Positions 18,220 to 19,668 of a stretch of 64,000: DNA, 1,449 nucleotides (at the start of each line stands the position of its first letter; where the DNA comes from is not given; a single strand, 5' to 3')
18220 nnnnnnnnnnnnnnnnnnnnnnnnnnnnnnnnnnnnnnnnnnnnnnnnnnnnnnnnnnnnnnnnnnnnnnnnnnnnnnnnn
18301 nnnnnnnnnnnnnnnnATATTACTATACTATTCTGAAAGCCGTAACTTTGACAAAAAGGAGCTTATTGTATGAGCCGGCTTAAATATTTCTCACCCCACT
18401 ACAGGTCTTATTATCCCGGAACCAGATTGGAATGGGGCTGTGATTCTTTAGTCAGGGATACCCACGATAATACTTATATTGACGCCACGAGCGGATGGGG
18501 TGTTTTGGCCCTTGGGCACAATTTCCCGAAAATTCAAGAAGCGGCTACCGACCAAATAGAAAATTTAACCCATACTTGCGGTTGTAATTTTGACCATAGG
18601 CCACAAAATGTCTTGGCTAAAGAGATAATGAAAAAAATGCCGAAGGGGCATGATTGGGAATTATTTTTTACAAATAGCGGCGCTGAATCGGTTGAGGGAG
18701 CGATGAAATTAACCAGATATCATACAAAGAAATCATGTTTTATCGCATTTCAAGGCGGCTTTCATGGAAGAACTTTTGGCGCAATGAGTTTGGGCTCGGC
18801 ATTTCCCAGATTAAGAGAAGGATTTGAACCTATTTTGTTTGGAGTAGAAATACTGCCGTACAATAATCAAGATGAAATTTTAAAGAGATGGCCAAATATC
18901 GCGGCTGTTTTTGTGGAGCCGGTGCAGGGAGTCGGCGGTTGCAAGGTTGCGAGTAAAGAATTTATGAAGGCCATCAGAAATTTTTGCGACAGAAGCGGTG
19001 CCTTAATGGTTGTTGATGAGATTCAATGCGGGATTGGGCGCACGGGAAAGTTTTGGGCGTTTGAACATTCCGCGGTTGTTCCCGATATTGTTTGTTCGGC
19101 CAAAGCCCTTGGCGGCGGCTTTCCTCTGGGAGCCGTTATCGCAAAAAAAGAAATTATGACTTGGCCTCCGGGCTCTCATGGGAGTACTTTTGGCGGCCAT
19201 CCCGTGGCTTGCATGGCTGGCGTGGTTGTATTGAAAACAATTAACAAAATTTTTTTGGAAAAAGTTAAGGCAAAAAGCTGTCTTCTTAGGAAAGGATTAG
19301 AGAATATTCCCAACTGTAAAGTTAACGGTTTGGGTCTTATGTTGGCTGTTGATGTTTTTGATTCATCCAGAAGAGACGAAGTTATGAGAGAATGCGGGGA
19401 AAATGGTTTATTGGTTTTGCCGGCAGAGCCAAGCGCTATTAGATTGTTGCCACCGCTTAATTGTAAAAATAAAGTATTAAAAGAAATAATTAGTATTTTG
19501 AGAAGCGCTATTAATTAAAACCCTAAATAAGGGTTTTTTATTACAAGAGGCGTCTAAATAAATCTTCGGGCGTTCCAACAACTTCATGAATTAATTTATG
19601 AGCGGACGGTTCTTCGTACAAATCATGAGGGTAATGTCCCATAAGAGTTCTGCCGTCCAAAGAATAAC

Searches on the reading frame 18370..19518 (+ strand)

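Call 9: search_protein_families(library=pfam, proteins=[window:18370-19518:+])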
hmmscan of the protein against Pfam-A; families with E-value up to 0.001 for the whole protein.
window:18370-19518:+ (382 aa): 1 family
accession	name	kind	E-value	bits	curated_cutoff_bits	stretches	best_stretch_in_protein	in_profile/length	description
PF00202.27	Aminotran_3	-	7.5e-99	331.6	30.5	1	26-381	19-403/403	Aminotransferase class-III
